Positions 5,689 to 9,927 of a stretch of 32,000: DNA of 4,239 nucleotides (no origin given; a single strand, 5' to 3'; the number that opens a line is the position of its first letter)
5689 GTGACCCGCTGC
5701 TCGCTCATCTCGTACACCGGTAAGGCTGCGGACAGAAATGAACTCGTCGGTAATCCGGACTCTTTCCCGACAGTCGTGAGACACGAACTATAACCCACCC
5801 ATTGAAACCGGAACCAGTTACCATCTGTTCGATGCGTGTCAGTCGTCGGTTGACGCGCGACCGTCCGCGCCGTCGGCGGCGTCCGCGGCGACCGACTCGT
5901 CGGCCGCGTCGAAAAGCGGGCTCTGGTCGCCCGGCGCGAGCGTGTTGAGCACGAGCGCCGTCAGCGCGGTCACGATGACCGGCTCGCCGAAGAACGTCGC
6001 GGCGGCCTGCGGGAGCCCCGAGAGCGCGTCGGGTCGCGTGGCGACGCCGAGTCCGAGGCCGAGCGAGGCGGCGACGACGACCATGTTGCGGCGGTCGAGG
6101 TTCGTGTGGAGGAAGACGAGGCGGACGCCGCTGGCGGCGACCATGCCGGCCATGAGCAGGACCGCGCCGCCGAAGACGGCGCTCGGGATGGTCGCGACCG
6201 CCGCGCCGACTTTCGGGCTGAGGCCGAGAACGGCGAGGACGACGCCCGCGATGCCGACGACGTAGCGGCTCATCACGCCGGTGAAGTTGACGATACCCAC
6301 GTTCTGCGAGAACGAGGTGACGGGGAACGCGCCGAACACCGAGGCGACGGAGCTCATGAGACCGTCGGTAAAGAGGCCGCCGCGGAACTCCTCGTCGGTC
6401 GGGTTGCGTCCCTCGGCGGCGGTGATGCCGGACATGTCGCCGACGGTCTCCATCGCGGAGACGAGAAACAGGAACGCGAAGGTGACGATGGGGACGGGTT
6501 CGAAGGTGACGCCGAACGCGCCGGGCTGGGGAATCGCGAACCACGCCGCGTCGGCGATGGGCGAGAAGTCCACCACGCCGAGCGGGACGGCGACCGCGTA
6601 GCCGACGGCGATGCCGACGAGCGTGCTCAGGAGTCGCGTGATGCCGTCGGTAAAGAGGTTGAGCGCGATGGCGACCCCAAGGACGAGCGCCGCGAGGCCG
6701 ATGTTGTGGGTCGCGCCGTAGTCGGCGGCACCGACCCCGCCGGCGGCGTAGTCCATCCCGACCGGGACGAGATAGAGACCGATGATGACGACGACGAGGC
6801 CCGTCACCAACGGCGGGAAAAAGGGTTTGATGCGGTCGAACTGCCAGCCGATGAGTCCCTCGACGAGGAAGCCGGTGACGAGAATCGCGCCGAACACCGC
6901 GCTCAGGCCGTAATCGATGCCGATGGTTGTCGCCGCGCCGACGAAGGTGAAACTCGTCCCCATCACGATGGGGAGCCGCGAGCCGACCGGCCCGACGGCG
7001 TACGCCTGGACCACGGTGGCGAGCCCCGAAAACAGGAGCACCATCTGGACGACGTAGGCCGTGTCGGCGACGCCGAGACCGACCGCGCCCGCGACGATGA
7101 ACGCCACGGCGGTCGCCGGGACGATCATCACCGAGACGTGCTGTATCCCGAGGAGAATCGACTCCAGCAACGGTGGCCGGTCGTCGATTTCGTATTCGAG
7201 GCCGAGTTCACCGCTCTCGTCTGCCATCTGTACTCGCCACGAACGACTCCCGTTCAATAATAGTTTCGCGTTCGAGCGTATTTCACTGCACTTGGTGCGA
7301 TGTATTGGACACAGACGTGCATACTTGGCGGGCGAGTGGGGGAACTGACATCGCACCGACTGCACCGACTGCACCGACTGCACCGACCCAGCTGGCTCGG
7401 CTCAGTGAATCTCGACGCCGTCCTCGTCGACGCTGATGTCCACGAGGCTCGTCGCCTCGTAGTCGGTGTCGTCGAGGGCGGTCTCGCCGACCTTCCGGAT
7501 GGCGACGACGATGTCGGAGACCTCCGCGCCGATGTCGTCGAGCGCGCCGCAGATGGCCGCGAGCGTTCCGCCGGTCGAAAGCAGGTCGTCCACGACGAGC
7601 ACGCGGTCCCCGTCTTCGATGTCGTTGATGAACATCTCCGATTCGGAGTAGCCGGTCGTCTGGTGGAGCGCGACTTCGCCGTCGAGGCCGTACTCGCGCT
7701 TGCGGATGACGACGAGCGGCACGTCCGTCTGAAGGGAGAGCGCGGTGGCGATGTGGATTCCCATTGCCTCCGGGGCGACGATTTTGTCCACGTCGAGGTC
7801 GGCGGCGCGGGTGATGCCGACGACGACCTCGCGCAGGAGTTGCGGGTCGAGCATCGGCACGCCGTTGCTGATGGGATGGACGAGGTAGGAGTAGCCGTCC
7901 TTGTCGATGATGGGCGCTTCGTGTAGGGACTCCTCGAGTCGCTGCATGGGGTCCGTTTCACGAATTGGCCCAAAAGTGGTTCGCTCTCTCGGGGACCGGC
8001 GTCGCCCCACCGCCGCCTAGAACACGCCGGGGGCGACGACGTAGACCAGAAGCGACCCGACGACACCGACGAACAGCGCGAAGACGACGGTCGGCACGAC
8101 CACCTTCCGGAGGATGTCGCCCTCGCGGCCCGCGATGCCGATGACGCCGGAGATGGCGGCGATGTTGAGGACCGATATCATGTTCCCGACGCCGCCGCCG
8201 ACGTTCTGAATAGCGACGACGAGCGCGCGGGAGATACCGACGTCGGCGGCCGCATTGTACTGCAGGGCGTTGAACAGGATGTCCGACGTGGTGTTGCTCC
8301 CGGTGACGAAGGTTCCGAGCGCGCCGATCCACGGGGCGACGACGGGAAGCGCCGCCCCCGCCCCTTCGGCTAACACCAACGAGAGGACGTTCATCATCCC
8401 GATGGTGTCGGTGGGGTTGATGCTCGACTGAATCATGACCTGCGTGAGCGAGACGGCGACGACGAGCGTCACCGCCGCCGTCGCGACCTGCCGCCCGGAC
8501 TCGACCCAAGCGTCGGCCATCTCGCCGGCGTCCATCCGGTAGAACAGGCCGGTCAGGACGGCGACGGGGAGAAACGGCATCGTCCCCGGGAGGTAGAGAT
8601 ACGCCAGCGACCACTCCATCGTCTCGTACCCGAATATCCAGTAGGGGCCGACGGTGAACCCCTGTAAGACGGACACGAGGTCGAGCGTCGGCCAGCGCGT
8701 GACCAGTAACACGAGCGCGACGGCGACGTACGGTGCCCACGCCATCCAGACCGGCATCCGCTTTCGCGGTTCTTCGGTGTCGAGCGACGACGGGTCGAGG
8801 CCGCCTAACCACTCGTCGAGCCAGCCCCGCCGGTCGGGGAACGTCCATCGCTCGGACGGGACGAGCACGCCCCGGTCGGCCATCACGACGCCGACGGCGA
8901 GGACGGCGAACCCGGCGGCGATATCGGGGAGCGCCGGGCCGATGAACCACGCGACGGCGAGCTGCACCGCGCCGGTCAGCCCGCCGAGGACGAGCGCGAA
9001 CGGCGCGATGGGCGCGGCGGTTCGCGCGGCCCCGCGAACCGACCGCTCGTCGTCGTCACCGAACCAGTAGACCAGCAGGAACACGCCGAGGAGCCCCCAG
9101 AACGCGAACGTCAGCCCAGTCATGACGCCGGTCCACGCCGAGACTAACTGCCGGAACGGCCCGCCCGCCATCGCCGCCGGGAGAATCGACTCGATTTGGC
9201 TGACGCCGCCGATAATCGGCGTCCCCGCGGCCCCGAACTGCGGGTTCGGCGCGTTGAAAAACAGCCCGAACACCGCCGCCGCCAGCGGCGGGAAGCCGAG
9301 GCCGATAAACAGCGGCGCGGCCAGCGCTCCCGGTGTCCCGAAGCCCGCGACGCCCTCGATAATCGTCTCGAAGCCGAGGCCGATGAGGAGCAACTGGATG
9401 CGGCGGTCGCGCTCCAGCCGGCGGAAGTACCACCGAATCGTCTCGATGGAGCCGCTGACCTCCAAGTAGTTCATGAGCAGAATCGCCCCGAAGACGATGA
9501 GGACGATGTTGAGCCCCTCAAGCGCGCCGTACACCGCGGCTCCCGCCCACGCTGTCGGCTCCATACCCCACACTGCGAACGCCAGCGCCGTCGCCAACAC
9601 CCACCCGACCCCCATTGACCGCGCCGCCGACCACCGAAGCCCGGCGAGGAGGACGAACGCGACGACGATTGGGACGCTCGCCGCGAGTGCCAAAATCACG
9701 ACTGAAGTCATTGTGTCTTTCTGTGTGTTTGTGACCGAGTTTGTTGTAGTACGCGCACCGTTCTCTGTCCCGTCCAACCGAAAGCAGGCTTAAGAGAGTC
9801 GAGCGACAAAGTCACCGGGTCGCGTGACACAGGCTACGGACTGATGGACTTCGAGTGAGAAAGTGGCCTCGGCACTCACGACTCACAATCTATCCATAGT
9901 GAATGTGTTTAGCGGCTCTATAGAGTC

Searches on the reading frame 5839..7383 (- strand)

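Call 73: search_protein_families(library=pfam, proteins=[window:5839-7383:-], max_evalue=0.001)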
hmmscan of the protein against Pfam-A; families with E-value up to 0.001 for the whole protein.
window:5839-7383:- (514 aa): 1 family
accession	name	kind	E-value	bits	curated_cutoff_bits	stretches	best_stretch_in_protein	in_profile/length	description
PF00860.26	Xan_ur_permease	-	4.9e-88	295.9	27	1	74-451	2-387/389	Permease family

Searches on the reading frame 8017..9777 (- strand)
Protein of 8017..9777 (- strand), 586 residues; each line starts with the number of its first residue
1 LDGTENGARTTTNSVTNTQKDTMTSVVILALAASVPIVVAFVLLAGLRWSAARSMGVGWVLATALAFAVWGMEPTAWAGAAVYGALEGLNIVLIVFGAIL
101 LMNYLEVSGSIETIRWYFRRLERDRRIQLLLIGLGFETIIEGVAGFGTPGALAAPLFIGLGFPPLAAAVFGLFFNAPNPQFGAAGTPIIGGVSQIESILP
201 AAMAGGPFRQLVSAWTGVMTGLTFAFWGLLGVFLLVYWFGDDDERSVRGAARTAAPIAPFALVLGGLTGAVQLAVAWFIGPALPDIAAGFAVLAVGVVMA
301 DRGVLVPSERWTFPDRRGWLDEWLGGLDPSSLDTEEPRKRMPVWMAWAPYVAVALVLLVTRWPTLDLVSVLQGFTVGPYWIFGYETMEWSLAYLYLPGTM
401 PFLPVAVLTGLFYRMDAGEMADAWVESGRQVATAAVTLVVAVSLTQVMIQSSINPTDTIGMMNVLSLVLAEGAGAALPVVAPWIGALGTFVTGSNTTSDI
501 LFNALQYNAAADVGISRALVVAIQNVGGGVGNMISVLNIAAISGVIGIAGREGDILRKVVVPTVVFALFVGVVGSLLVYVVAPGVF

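Call 73: search_protein_families(library=pfam, proteins=[window:8017-9777:-], max_evalue=0.001)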
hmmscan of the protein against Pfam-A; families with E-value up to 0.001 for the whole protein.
window:8017-9777:- (586 aa): 1 family
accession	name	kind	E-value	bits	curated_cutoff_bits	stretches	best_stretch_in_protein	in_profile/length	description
PF02652.20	Lactate_perm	-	6.3e-91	306.1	27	1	30-576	3-521/522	L-lactate permease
